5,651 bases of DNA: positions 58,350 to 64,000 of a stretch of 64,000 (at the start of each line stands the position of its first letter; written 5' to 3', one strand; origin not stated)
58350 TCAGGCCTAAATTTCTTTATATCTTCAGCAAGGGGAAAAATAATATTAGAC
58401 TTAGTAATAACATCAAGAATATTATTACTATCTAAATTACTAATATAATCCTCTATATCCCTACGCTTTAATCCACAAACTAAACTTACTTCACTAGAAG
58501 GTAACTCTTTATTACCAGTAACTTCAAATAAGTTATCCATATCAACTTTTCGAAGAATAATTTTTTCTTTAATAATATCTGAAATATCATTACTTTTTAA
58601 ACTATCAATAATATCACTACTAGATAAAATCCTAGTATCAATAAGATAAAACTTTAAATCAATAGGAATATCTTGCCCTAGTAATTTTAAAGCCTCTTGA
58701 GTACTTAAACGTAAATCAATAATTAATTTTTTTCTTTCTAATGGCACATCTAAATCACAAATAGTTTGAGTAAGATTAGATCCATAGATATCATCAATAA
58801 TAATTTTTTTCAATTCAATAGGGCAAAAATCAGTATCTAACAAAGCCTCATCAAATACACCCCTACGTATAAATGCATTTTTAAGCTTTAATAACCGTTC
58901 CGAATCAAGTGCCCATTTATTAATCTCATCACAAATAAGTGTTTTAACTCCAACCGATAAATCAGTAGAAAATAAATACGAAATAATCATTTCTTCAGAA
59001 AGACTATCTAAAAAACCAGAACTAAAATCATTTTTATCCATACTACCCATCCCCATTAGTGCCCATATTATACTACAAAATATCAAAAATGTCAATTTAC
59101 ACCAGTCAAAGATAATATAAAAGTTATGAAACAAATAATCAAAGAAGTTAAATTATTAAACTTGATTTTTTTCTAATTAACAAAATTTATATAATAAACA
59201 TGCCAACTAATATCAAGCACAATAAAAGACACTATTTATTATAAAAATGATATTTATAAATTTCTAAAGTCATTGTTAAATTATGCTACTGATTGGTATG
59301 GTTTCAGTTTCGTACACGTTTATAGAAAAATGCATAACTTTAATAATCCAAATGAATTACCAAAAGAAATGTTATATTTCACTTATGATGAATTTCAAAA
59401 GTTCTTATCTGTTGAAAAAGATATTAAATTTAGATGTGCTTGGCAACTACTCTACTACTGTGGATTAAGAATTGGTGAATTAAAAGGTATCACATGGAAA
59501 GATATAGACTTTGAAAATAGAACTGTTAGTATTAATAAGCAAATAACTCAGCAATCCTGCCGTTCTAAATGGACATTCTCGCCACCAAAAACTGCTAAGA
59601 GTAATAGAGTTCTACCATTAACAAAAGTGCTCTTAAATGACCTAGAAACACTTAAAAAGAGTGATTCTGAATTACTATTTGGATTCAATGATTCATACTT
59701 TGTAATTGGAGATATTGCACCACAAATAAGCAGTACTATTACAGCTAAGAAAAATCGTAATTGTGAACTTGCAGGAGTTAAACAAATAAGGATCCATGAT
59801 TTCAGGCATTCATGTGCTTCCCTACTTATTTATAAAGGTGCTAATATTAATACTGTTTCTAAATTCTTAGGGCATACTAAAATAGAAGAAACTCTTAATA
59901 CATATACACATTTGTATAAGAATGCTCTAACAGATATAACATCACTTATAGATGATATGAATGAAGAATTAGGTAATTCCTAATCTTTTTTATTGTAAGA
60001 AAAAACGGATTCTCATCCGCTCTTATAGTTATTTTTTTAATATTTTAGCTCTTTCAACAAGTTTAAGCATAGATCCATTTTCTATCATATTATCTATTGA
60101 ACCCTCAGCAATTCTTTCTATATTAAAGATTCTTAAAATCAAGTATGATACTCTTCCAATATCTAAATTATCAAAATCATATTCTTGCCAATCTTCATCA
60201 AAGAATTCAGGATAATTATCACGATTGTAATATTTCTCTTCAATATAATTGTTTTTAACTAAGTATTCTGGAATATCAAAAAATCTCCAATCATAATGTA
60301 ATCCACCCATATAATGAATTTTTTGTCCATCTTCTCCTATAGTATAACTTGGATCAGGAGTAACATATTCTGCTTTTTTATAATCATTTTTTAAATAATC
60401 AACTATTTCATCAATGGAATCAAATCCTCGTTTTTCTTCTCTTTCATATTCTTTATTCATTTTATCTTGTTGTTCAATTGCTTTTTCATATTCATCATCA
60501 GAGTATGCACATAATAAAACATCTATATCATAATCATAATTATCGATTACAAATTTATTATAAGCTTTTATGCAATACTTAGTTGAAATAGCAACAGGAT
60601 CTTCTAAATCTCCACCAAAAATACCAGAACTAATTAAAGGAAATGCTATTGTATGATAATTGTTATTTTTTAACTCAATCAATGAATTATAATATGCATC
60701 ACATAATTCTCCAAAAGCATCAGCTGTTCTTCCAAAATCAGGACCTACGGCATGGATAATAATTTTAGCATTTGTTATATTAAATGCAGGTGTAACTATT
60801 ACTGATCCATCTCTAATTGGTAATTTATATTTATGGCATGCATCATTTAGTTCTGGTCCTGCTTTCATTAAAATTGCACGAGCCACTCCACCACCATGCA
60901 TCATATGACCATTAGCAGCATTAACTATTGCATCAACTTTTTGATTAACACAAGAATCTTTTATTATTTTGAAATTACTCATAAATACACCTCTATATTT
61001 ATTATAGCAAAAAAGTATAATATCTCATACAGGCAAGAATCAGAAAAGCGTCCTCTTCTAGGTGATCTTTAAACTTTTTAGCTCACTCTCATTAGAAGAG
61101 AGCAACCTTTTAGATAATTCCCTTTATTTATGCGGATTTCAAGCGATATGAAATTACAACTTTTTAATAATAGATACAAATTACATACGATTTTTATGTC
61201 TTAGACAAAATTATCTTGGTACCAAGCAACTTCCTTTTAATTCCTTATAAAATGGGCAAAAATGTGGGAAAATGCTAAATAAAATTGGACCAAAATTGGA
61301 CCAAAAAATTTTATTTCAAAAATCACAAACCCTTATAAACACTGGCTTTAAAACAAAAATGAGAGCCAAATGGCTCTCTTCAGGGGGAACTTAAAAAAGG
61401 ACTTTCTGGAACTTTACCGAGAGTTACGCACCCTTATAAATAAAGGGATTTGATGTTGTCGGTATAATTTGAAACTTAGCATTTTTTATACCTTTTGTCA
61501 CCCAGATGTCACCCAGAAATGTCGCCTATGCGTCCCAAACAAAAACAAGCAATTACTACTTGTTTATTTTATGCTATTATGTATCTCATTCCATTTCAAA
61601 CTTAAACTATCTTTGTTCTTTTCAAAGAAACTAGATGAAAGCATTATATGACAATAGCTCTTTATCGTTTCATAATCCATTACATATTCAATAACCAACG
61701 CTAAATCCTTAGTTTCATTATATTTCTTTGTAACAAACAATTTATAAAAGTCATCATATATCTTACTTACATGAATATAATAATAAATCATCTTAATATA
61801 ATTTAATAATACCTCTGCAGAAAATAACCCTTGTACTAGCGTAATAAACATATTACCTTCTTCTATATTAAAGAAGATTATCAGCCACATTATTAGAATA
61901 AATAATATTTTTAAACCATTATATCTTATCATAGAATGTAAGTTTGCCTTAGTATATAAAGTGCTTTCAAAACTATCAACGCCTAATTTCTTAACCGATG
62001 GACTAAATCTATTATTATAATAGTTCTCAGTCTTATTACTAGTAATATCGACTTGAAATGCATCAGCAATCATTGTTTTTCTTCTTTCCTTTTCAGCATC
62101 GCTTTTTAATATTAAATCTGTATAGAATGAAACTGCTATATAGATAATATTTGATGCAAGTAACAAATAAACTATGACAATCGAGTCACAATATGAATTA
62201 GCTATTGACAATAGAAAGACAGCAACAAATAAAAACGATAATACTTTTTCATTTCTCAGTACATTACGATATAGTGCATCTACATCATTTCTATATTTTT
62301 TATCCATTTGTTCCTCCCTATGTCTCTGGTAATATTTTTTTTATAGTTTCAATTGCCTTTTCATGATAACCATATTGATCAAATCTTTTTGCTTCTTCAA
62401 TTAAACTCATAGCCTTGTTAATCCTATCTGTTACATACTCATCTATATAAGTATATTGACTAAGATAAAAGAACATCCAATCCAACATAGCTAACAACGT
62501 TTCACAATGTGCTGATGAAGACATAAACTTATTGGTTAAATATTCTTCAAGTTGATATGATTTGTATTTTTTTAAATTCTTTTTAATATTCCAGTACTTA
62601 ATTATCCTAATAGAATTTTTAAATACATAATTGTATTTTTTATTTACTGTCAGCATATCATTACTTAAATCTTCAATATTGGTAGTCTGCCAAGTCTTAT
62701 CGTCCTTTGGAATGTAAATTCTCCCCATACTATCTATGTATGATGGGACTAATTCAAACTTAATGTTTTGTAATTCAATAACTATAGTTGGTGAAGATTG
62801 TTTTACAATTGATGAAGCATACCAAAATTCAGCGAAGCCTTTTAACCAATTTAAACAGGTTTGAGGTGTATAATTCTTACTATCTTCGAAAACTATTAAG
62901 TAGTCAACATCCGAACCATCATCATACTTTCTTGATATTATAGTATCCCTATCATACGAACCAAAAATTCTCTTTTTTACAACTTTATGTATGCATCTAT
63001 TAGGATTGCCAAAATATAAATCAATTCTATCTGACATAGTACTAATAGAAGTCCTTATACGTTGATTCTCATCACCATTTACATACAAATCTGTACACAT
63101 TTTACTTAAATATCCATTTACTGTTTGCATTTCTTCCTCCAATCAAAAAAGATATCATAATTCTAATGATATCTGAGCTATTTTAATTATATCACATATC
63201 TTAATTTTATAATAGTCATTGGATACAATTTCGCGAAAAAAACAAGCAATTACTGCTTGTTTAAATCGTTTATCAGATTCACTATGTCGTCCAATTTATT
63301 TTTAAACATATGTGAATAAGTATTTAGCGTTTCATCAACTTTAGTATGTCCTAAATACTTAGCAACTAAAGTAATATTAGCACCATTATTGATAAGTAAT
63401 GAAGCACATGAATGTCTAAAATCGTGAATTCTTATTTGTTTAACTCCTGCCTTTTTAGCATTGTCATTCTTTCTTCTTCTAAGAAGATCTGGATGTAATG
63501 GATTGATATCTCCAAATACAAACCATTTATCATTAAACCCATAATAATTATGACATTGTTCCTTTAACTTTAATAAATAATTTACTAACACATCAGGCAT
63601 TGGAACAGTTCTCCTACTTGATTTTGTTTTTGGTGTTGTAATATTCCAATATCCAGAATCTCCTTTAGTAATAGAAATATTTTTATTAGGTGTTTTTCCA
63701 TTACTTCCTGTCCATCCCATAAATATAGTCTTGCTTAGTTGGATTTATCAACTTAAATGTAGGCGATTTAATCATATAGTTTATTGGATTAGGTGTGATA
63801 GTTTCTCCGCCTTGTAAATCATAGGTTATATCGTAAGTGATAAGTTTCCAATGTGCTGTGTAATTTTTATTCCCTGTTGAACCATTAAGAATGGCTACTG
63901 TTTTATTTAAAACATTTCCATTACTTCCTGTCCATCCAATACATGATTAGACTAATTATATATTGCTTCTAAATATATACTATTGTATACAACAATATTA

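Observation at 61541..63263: Self-contained SMODS-like nucleotidyltransferase + 4-TM membrane protein cassette (minimal CBASS-like candidate) bracketed by 26-bp direct repeats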

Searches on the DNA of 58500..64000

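Call 34: search_rna_families(source=window, start=58500, end=64000, threshold=evalue, max_evalue=1)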
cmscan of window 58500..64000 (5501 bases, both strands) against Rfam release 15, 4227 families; matches with E-value up to 1: 0.
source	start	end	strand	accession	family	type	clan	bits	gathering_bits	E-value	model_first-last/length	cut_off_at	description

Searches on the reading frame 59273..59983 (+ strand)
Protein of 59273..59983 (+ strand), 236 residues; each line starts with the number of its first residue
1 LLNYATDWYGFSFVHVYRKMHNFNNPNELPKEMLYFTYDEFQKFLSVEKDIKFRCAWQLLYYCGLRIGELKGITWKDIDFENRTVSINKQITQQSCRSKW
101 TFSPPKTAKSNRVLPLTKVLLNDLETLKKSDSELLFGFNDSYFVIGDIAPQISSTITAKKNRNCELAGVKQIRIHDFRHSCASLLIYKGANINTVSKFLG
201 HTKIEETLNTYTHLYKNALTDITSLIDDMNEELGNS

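Call 59: search_protein_families(library=pfam, proteins=[window:59273-59983:+], max_evalue=0.001)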
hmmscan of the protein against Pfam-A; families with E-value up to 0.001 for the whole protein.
window:59273-59983:+ (236 aa): 1 family
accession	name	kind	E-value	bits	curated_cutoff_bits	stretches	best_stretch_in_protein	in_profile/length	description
PF00589.27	Phage_integrase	-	6.1e-27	94.9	27.1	1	38-216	5-170/172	Phage integrase family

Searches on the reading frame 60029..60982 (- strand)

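Call 58: search_protein_families(library=padloc, proteins=[window:60029-60982:-], max_evalue=0.001)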
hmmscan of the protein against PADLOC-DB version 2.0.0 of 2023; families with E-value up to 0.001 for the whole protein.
window:60029-60982:- (317 aa): 0 families

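Call 59: search_protein_families(library=pfam, proteins=[window:60029-60982:-], max_evalue=0.001)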
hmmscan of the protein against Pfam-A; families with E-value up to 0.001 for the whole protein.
window:60029-60982:- (317 aa): 2 families
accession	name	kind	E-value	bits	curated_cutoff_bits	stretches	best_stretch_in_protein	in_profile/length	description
PF01661.27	Macro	-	4.6e-28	98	22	1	20-129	1-114/118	Macro domain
PF20118.4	DUF6508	-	1.9e-05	24.9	23.6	1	267-313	78-124/129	Family of unknown function (DUF6508)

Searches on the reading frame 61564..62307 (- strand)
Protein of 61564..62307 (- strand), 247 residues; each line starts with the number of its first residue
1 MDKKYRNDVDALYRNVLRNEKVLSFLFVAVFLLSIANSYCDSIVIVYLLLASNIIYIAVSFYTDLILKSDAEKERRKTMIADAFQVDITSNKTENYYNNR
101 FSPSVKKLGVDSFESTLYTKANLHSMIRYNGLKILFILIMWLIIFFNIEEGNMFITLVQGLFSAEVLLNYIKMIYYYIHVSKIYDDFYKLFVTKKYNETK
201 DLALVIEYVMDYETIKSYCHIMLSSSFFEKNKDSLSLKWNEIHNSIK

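Call 3: search_protein_families(library=pfam, proteins=[window:61564-62307:-], max_evalue=1)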
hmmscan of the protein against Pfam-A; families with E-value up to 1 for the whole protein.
window:61564-62307:- (247 aa): 0 families

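Call 4: search_protein_families(library=padloc, proteins=[window:61564-62307:-], max_evalue=1)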
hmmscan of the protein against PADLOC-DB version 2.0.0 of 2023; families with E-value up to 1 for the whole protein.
window:61564-62307:- (247 aa): 2 families
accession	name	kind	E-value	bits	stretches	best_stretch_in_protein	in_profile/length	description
PDLC00719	Effector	-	1.2e-46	157.2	1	9-246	7-254/256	4TM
PDLC00726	Effector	-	2.6e-25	87.4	1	48-245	57-254/258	4TM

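Call 5: search_protein_families(library=ncbifam, proteins=[window:61564-62307:-], max_evalue=1)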
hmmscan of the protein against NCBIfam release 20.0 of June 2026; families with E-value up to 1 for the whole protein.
window:61564-62307:- (247 aa): 0 families

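Call 10: search_solved_structures(query=window:61564-62307:-, max_evalue=10)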
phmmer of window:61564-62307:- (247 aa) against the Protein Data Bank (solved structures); distinct sequences matched with E-value up to 10: 0.

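Call 16: find_homologous_proteins(query=window:61564-62307:-, max_evalue=0.001)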
Query window:61564-62307:- (247 aa): 30 proteins with E <= 0.001 among 332 candidates.
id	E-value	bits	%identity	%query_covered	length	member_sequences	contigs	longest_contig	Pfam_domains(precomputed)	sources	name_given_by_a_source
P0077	5.0e-145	499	96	100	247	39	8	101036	-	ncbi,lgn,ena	-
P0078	3.2e-138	477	90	100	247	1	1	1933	-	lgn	-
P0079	1.8e-127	442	92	96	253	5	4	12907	-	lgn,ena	-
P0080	3.7e-100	352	66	100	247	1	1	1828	-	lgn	-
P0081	2.0e-84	301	59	100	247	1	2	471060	-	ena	-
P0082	1.9e-81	291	56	100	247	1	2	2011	-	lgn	-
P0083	1.9e-78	281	55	100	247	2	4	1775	-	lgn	-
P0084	2.1e-78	281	55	100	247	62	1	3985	-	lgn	-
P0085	9.1e-78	279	53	100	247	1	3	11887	-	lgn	-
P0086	1.0e-77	279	54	100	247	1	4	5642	-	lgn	-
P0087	2.1e-77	278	53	100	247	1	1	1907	-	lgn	-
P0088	3.1e-76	274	52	100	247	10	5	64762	-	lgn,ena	-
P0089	6.9e-74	266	53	100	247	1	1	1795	-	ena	-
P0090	4.7e-73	264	52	100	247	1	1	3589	-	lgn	-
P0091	7.0e-73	263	51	100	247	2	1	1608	-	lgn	-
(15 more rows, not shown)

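Call 45: predict_structure(alignment_id=A2)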
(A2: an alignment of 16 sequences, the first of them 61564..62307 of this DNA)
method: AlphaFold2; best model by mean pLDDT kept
length: 247 residues; sequences in the alignment: 16
mean_pLDDT: 81.6   pTM: 0.78
mean pLDDT of the five models: 81.6, 80.2, 79.2, 78.8, 76.2
residues with pLDDT >= 90: 64; 70-90: 137; 50-70: 39; < 50: 7
segments of 3 or more residues with pLDDT < 50: 95-101
pLDDT, mean of each block of 10 residues (from residue 1): 58 82 91 87 86 90 85 73 62 49 74 89 88 91 78 77 89 93 96 89 90 80 71 88 87
secondary structure, 60 per line:
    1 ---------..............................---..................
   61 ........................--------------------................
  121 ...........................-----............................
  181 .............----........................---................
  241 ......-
elements in order: H10-39 H43-84 H105-147 H153-193 H198-221 H225-246

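Call 51: fold_search(model_id=the predicted structure, library=pdb)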
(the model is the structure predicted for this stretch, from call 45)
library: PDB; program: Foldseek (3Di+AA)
matches with E <= 10: 146; with E <= 0.001: 0
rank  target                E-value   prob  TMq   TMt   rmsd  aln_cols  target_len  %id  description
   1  8uck_c                2.2e-01  0.20  0.18  0.17  23.6       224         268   14  Komagataella pastoris Cytochrome c oxidase (9 subunits) in complex with human VMAT2 (released 2024-10-09)
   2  3i9w                  3.1e-01  0.28  0.21  0.20  32.0       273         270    7  Crystal structure of the E. coli histidine kinase sensor TorS sensor domain (released 2009-10-06)
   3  6ymx_c                7.4e-01  0.12  0.20  0.18  21.2       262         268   16  CIII2/CIV respiratory supercomplex from Saccharomyces cerevisiae (released 2020-09-09)
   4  6h2f_E                1.3e+00  0.20  0.26  0.21  40.7       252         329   10  Structure of the pre-pore AhlB of the tripartite alpha-pore forming toxin, AHL, from Aeromonas hydrophila. (released 2019-07-10)
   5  7coh_C                1.3e+00  0.06  0.14  0.14  22.5       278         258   10  Dimeric Form of Bovine Heart Cytochrome c Oxidase in the Fully Oxidized State (released 2021-04-07)
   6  6h2f_A                1.6e+00  0.20  0.28  0.21  41.7       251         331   11  Structure of the pre-pore AhlB of the tripartite alpha-pore forming toxin, AHL, from Aeromonas hydrophila. (released 2019-07-10)
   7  6h2f_C                1.6e+00  0.20  0.26  0.20  42.8       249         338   10  Structure of the pre-pore AhlB of the tripartite alpha-pore forming toxin, AHL, from Aeromonas hydrophila. (released 2019-07-10)
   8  3o1i_A                1.8e+00  0.08  0.19  0.18  32.8       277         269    9  Crystal Structure of the TorS sensor domain - TorT complex in the absence of ligand (released 2011-12-21)
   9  7yqc_A                2.2e+00  0.33  0.34  0.40  13.1       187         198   18  EM structure of human PA28gamma (released 2022-09-21)
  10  6mux_c                2.2e+00  0.08  0.18  0.22  15.6       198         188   18  The structure of the Plasmodium falciparum 20S proteasome in complex with one PA28 activator (released 2019-08-07)
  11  6adq_G                2.3e+00  0.10  0.19  0.23  20.8       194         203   12  Respiratory Complex CIII2CIV2SOD2 from Mycobacterium smegmatis (released 2018-11-14)
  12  5jr9_D                2.7e+00  0.12  0.19  0.24  23.2       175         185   12  Crystal structure of apo-NeC3PO (released 2016-09-28)
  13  7sgr_A                2.7e+00  0.11  0.27  0.11  27.3       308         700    9  Structure of hemolysin A secretion system HlyB/D complex (released 2022-09-14)
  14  6h2e_Q                2.7e+00  0.10  0.23  0.22  34.1       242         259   10  Structure of the soluble AhlC of the tripartite alpha-pore forming toxin, AHL, from Aeromonas hydrophila. (released 2019-07-10)
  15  7nmq                  2.7e+00  0.08  0.21  0.16  21.0       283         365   11  Bacillus cereus HblL1 toxin component (released 2021-04-07)
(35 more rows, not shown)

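Call 73: search_protein_families(library=pfam, alignment_id=A2, max_evalue=10)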
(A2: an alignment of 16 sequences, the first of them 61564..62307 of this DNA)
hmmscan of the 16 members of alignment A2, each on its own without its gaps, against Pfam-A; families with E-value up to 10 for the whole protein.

A. member 1, window:61564-62307:- (247 aa): 0 families

B. families by the number of members that match (of 16 scanned): 15 families
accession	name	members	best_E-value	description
PF01027.25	Bax1-I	2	0.00029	Inhibitor of apoptosis-promoting Bax1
PF14474.11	RTC4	2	0.0064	RTC4-like domain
PF18902.5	DUF5658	2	0.0096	Domain of unknown function (DUF5658)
PF11241.13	DUF3043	2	0.36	Protein of unknown function (DUF3043)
PF20990.2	DUF2207_C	2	0.44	Predicted membrane protein (DUF2207) C-terminal domain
PF13789.11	DUF4181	2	1.1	Domain of unknown function (DUF4181)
PF05313.17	Pox_P21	1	0.003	Poxvirus P21 membrane protein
PF03506.19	Flu_C_NS1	1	0.0032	Influenza C non-structural protein (NS1)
PF06687.17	SUR7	1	0.017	SUR7/PalI family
PF03899.21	ATP-synt_I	1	0.11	ATP synthase I chain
PF06796.16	NapE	1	0.62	Periplasmic nitrate reductase protein NapE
PF17394.7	KleE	1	2.3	Uncharacterized KleE stable inheritance protein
PF18927.5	CrtO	1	4.7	Glycosyl-4,4'-diaponeurosporenoate acyltransferase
PF03563.18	Bunya_G2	1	7.1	Bunyavirus glycoprotein G2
PF25147.1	Ribophorin_II_C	1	7.4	Ribophorin_II, C-terminal domain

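Call 97: search_protein_representatives(alignment_id=A2)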
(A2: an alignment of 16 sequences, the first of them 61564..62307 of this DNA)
Query: 16 sequences, 246 profile positions. Proteins with E-value up to 0.001 (for the whole library): 680; up to 1e-10: 525; up to 1e-30: 114. The best 150 are listed.
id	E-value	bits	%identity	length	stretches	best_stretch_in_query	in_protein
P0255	4.0e-99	347.3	-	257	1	1-245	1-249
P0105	4.5e-93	327.4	-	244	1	3-246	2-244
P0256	5.8e-77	274.7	-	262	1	1-246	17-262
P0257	1.4e-63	230.9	-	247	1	1-246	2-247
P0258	1.4e-59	217.7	-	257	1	1-243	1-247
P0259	1.7e-59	217.5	-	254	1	6-245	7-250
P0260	1.1e-58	214.8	-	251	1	5-245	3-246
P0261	2.3e-58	213.8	-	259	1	1-245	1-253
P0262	1.8e-54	201.0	-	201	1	3-183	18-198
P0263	7.5e-52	192.4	-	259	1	5-246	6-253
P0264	1.7e-51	191.2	-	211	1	3-206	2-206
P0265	4.5e-49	183.3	-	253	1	6-245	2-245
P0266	4.7e-49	183.3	-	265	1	7-246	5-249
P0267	1.6e-47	178.3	-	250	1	6-245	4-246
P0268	2.7e-47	177.5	-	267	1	1-246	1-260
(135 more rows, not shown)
